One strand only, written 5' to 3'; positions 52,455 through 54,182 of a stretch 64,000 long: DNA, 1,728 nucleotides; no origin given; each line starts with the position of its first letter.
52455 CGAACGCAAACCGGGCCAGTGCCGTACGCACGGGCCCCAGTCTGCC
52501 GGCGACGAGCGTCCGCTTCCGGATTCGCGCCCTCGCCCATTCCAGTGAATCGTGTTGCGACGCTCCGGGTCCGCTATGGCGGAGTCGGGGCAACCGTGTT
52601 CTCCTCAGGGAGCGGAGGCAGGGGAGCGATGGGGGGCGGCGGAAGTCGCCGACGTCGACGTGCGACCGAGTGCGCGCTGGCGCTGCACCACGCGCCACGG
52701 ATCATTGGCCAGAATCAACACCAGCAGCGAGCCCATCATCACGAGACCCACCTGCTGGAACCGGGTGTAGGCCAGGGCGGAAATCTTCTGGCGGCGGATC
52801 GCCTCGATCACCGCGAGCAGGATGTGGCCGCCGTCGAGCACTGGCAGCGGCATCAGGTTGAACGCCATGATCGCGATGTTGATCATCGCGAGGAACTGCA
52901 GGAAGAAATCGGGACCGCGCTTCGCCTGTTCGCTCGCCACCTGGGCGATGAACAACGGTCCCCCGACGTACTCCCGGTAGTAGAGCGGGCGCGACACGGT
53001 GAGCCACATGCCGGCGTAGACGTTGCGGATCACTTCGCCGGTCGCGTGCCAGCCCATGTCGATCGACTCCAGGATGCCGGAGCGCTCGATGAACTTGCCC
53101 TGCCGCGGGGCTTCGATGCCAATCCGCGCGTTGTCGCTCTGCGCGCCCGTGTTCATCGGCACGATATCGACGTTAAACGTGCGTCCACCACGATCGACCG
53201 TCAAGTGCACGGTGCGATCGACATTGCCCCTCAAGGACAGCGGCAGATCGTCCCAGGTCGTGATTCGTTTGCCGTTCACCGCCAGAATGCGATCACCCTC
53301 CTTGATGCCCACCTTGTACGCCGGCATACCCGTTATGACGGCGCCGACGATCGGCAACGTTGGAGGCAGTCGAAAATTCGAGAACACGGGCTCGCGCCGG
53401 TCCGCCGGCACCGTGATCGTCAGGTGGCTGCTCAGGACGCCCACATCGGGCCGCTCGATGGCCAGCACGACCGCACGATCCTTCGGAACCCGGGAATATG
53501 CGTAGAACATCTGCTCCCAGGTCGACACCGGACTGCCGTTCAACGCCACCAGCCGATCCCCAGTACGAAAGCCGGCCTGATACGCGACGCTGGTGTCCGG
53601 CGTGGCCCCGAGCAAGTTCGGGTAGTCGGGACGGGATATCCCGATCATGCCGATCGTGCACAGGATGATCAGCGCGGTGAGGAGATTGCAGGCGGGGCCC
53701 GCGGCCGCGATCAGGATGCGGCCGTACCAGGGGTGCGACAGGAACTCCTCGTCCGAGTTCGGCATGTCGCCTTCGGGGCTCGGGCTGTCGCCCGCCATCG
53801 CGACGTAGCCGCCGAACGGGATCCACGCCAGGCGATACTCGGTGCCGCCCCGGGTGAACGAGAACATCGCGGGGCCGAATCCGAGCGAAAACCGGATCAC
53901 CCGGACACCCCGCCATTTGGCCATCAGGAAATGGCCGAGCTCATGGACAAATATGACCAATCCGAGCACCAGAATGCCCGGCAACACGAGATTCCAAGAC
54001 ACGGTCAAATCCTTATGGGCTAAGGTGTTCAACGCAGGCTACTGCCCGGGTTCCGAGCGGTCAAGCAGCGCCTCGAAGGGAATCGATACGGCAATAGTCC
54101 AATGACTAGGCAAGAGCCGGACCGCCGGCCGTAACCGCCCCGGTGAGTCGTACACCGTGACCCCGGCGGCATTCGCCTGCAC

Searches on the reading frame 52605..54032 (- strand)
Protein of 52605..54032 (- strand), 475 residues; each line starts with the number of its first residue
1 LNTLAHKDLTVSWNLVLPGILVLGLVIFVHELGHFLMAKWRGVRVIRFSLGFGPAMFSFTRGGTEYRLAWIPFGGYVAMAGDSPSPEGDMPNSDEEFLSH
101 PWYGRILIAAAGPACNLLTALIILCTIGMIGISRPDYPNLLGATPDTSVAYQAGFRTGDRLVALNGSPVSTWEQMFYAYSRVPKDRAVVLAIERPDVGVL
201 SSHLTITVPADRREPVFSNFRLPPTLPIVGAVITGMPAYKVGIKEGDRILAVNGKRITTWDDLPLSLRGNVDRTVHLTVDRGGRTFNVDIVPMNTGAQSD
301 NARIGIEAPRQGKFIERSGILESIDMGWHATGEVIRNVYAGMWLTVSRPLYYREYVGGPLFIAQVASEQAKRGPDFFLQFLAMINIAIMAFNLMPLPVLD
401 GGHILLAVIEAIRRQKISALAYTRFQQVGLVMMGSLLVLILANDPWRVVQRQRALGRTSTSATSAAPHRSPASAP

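Call 8: search_protein_families(library=pfam, proteins=[window:52605-54032:-], max_evalue=0.001)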
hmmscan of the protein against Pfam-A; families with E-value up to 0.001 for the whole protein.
window:52605-54032:- (475 aa): 6 families
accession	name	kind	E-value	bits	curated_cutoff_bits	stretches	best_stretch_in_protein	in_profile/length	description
PF02163.28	Peptidase_M50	-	1.6e-55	188.3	27.2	1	19-433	2-218/221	Peptidase family M50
PF17820.7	PDZ_6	-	1e-18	67.3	27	2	228-281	1-54/54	PDZ domain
PF13180.12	PDZ_2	-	3.5e-14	53.3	27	1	228-290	15-78/80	PDZ domain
PF00595.29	PDZ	-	4.1e-11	43.5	23.2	1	228-279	28-80/81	PDZ domain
PF21558.3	Pept_S41_N_bact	-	6.6e-10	39.2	27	0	149-179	14-44/87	Bacteroidetes, Peptidase, S41 family, N-terminal domain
PF14685.13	PDZ_Tricorn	-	1.1e-05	25.8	25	0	241-283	36-80/88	Tricorn protease PDZ domain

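Call 11: search_protein_families(library=ncbifam, proteins=[window:52605-54032:-], max_evalue=0.001)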
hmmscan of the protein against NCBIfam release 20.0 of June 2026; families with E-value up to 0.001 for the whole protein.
window:52605-54032:- (475 aa): 17 families
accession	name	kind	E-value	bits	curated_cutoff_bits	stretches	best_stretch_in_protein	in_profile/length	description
TIGR00054.1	TIGR00054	equivalog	3.3e-79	266.7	147.55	1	18-447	8-418/421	RIP metalloprotease RseP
NF008046.0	PRK10779.1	equivalog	7.3e-54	183.5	477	1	10-444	3-446/450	sigma E protease regulator RseP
NF041199.1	trx7_PDZ_seleno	equivalog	1.2e-14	54.1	300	2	229-291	207-271/390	Trx7/PDZ domain-containing (seleno)protein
TIGR02037.1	degP_htrA_DO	subfamily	2e-11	43.5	416.2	1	228-293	262-328/434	Do family serine endopeptidase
TIGR00225.1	prc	subfamily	6.6e-10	38.6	218.6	1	229-289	66-128/335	C-terminal processing peptidase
NF045589.1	Cterm_S41_CtpB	exception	5.7e-08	31.8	633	1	231-291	136-199/416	carboxyl-terminal processing protease CtpB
TIGR02860.1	spore_IV_B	equivalog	2e-07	30.3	305.25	1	236-306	124-193/402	SpoIVB peptidase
NF041521.1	HhoA_HhoB_HtrA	equivalog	2.4e-07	30.3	450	1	192-292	229-331/335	HhoA/HhoB/HtrA family serine endopeptidase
NF041515.1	GspC_delta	equivalog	4.5e-07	29.9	150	0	147-194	252-299/311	type II secretion system protein GspC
NF040960.1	MamE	equivalog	2.1e-06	26.6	800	0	229-296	471-542/659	magnetosome formation protease MamE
NF008189.1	PRK10942.1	equivalog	2.3e-05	23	720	0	229-292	317-381/477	serine endoprotease DegP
NF007526.1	PRK10139.1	equivalog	4.1e-05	22.4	756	0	229-303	295-370/456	serine endoprotease DegQ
NF045588.1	Cterm_S41_CtpA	exception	7.3e-05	21.8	625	1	230-282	129-183/401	carboxyl-terminal processing protease CtpA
TIGR01713.1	typeII_sec_gspC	equivalog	0.00035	20.2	101.6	0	145-194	199-248/259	type II secretion system protein GspC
NF047968.1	SerProtHtrA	equivalog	0.00052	19.5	470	0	228-290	292-355/357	serine protease HtrA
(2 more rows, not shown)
